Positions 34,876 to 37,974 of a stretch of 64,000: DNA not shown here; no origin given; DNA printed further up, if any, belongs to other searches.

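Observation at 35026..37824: Lone phage tail-fibre / receptor-binding-like gene embedded directly downstream of gpr-spoIIP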

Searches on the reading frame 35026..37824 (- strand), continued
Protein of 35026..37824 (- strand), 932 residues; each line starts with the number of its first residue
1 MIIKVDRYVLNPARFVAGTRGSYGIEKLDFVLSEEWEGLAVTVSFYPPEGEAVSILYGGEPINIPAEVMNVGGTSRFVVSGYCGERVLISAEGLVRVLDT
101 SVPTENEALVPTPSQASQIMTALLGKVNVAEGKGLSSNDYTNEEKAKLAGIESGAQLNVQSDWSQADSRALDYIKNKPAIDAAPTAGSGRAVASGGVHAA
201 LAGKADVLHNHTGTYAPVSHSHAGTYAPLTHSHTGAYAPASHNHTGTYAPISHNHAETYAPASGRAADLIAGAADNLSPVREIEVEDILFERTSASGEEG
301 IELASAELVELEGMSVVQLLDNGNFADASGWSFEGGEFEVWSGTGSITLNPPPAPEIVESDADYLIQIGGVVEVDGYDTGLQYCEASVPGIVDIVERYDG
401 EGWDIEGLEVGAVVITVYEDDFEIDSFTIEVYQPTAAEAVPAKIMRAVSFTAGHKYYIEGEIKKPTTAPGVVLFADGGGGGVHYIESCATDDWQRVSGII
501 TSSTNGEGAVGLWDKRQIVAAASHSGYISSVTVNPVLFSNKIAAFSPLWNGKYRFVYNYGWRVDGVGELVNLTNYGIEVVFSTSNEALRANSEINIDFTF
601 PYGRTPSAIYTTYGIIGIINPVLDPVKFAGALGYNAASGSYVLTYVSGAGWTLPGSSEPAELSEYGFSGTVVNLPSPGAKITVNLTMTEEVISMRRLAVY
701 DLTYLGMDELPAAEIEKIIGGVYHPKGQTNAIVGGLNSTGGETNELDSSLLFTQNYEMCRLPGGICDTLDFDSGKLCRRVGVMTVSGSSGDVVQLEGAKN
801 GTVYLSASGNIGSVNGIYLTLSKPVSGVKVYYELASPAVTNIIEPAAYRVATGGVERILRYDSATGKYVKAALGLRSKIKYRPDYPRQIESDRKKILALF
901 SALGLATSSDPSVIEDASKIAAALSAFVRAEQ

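Call 28: predict_structure(alignment_id=A1)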
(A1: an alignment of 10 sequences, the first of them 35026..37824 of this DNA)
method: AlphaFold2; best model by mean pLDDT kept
length: 932 residues; sequences in the alignment: 10
mean_pLDDT: 58.3   pTM: 0.42
mean pLDDT of the five models: 58.3, 56.0, 55.3, 55.0, 54.5
residues with pLDDT >= 90: 73; 70-90: 335; 50-70: 105; < 50: 419
segments of 3 or more residues with pLDDT < 50: 1-260, 262-278, 284-324, 435-437, 720-772, 841-879, 930-932
pLDDT, mean of each block of 10 residues (from residue 1): 27 27 29 32 39 34 38 35 27 26 29 32 29 29 40 31 34 29 32 25 26 25 28 27 25 25 32 37 43 32 42 30 54 84 79 59 71 82 87 85 84 89 86 60 84 83 81 80 80 83 82 88 92 88 86 92 88 88 88 93 88 88 91 80 79 68 88 82 87 80 65 63 31 33 34 36 40 54 83 85 69 87 80 68 34 32 37 43 59 65 67 72 63 44
secondary structure, 60 per line:
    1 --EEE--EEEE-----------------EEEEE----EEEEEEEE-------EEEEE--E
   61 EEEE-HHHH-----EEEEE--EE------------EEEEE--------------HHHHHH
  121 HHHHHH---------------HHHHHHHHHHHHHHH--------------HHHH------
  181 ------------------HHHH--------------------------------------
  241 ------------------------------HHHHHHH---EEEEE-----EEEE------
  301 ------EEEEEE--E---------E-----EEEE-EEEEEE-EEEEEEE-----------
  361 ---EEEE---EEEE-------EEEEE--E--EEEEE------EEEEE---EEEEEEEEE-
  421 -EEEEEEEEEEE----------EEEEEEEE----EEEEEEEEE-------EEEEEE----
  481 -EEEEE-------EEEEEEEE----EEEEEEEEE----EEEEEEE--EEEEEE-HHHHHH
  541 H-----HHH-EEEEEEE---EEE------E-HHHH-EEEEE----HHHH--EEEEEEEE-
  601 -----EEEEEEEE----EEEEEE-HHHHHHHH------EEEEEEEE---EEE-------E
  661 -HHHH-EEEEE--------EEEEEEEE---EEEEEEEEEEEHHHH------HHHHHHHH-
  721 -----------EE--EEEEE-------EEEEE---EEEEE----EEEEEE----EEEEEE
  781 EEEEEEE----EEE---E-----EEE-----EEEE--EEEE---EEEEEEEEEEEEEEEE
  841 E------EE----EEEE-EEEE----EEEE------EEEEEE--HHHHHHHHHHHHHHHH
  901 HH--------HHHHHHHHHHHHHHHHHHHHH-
elements in order (helices of 4 or more, strands of 3 or more residues): E3-5 E8-11 E29-33 E38-45 E53-57 E60-64 H66-69 E75-79 E96-100 H115-126 H142-156 H171-174 H199-202 H271-277 E281-285 E291-294 E307-312 E331-334 E336-341 E343-349 E364-367 E371-374 E382-386 E392-396 E403-407 E411-419 E422-432 E443-450 E455-463 E471-476 E482-486 E494-501 E506-514 E519-525 E528-533 H535-541 E551-557 E561-563 H572-575 E577-581 H586-589 E592-599 E606-613 E618-623 H625-632 E639-646 E650-652 H662-665 E667-671 E680-687 E691-701 H702-705 H712-719 E736-740 E748-752 E756-760 E765-770 E775-787 E792-794 E804-806 E812-815 E818-821 E825-841 E854-857 E859-862 E867-870 E877-882 H885-902 H911-931
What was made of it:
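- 36235..36888 (-): CBM-like jelly-roll with an inserted Ig-like domain (aa 313-530). Model pLDDT is 80-90 (call 28).
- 35680..36234 (-): Two tandem beta-rich repeats of about 90 aa (aa 531-715). They occur only in this family. The region is modelled confidently (call 28).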

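Call 31: search_protein_representatives(protein=window:35026-37824:-)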
Query: 932 residues. Proteins with E-value up to 0.001 (for the whole library): 7014; up to 1e-10: 1918; up to 1e-30: 129. The best 150 are listed.
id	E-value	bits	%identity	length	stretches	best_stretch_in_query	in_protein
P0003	5.1e-270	915.0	51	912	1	1-930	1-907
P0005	1.1e-248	844.4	61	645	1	280-924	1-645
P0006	3.2e-235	799.9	45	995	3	208-928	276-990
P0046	3.8e-115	402.5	35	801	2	250-924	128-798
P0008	5.6e-106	372.2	36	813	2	250-924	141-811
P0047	1.1e-103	364.5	34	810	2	252-925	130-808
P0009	7.2e-95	335.4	57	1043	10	136-184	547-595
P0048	2.7e-81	290.5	55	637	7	118-190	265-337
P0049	3.8e-72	260.2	57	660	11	118-181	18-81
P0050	1.2e-68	248.6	63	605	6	117-179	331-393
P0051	4.3e-64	233.6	45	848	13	136-195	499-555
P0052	3.6e-62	227.2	56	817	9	136-185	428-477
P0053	4.3e-61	223.6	43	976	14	102-174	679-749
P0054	8.1e-61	222.7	54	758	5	113-189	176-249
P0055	3.8e-57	210.6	44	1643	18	111-153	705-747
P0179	7.1e-30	120.3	49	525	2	1-126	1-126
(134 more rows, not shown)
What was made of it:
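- The fibre motifs are shared with more than 7000 proteins (call 31).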

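Call 32: fold_search(model_id=the predicted structure, library=pdb)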
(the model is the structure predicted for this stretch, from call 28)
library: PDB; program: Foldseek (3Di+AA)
matches with E <= 10: 1256; with E <= 0.001: 4
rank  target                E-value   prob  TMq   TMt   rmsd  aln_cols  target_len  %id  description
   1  6fhj                  8.5e-05  0.60  0.07  0.07  21.5       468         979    9  Structural dynamics and catalytic properties of a multi-modular xanthanase, native. (released 2018-08-29)
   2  3a7q_A                9.9e-05  0.16  0.06  0.07  36.8       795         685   11  Structural basis for specific recognition of reelin by its receptors (released 2010-03-23)
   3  5b4x_C                2.4e-04  0.28  0.07  0.09  33.2       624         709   10  Crystal structure of the ApoER2 ectodomain in complex with the Reelin R56 fragment (released 2017-04-26)
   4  4d0q                  5.6e-04  1.00  0.07  0.37  22.1       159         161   16  Hyaluronan Binding Module of the Streptococcal Pneumoniae Hyaluronate Lyase (released 2014-08-06)
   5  9occ_E                1.0e-03  0.12  0.08  0.09  34.9       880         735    9  Sf11 bacteriophage tail (released 2025-11-12)
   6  7qox_A                1.9e-03  0.23  0.07  0.12  29.5       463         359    8  Factor XI and Plasma Kallikrein apple domain structures reveals different kininogen bound complexes (released 2023-01-18)
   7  8fpo_B                2.2e-03  0.18  0.05  0.08  20.8       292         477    8  PCSK9 in complex with an inhibitor (released 2024-10-16)
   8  3ecq_A                2.7e-03  0.06  0.04  0.03  37.0       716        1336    9  Endo-alpha-N-acetylgalactosaminidase from Streptococcus pneumoniae: SeMet structure (released 2008-09-09)
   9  4zmh_A                2.8e-03  0.96  0.08  0.08  18.4       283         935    8  Crystal structure of a five-domain GH115 alpha-Glucuronidase from the Marine Bacterium Saccharophagus degradans 2-40T (released 2016-05-04)
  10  9ju0_AAA              2.8e-03  0.11  0.06  0.06  26.9       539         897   10  C-terminally truncated dextran dextrinase bound with acarbose (released 2025-09-03)
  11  9ju0_BBB              3.0e-03  0.38  0.07  0.08  27.0       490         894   11  C-terminally truncated dextran dextrinase bound with acarbose (released 2025-09-03)
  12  7kbt_A                3.3e-03  0.18  0.06  0.05  25.2       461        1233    7  Factor VIII in complex with the anti-C2 domain antibody, G99 (released 2020-11-18)
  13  4ne9_B                3.3e-03  0.14  0.05  0.07  20.6       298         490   11  PCSK9 in complex with LDLR peptide (released 2014-09-10)
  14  7z4f_G                3.7e-03  0.57  0.08  0.08  45.1       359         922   10  Tail of phage SU10 genome release intermediate (released 2022-08-17)
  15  5eok_A                4.1e-03  0.18  0.09  0.12  32.9       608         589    8  Human Plasma Coagulation Factor XI in complex with peptide P39 (released 2016-04-06)
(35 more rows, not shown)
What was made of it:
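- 36235..36888 (-): Foldseek matches to CBM4/6/22/70 have probability 0.9-1.0 and TM(target) 0.33-0.41 (call 32).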

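Call 35: find_related_loci(query=A1, collection=genome_contigs, flank=10000)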
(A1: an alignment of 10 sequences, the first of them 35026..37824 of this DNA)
Query A1 (932 aa) in genome_contigs; peptide patterns used: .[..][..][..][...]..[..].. (x = any residue, [..] = any of these).
28 stretches matched a pattern; 3 encode a relative of the query (tblastn E <= 1e-3); 3 distinct loci.
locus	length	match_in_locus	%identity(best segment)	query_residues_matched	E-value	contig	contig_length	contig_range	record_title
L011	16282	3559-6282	50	1-930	0e+0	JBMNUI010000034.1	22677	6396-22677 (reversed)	MAG: Eubacteriales bacterium isolate SBF912SR1HQ0008 scaffold_7061_c1, whole genome shotgun sequence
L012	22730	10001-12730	48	1-931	0e+0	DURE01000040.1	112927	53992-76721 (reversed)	MAG TPA_asm: Clostridiales bacterium isolate AS08sgBPME_67 203975_AS08, whole genome shotgun sequence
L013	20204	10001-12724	49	1-931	0e+0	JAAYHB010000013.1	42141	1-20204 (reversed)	MAG: Clostridiales bacterium isolate AS09scLD_304 108157_AS09, whole genome shotgun sequence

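Call 46: fold_search(model_id=the predicted structure, library=viral)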
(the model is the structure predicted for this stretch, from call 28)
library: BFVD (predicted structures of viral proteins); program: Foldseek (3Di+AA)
matches with E <= 10: 559; with E <= 0.001: 55
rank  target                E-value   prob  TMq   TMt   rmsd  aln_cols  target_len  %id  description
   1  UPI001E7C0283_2       3.9e-06  0.77  0.07  0.07  32.3       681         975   11  (no name look-up for this kind of identifier)
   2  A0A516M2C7            4.4e-06  0.94  0.09  0.09  37.2       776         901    8  (no name in the UniProt tables at hand)
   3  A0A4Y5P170            4.4e-06  0.89  0.08  0.14  37.2       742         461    9  (no name in the UniProt tables at hand)
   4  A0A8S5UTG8            4.6e-06  0.51  0.07  0.05  42.0       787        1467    8  Uncharacterized protein [Myoviridae sp. ctYA416]
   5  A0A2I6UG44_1          5.4e-06  0.47  0.07  0.05  47.9      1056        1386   12  Uncharacterized protein [Salinibacter phage M8CC-19]
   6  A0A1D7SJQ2            6.3e-06  0.20  0.06  0.06  42.7      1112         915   11  Uncharacterized protein [Cyanophage S-RIM14]
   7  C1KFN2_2              1.5e-05  0.63  0.07  0.06  30.4       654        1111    9  Putative tail fibre protein [Lactobacillus phage Lb338-1]
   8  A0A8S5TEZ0            1.5e-05  0.47  0.09  0.08  40.6      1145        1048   10  Collagen triple helix repeat protein [Siphoviridae sp. ct1yA16]
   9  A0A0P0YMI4            1.5e-05  0.80  0.09  0.13  36.4       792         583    9  (no name in the UniProt tables at hand)
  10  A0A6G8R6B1            1.9e-05  0.90  0.09  0.15  25.7       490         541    8  Putative tail fiber protein [Synechococcus phage S-H34]
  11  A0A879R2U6            2.1e-05  0.93  0.09  0.17  29.0       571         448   12  Uncharacterized protein [Synechococcus phage S-SRM01]
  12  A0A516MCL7            2.5e-05  0.94  0.08  0.08  29.9       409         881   10  (no name in the UniProt tables at hand)
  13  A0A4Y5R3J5            3.8e-05  0.21  0.06  0.06  37.1      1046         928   10  Polyprotein [Arracacha virus B]
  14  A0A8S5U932            4.0e-05  0.16  0.06  0.04  39.7       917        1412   10  Minor structural protein putative tail fiber [Herelleviridae sp. cti3G1]
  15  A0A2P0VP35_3          4.4e-05  0.15  0.06  0.04  45.7      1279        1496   11  Fibronectin type III domain-containing protein [Tetraselmis virus 1]
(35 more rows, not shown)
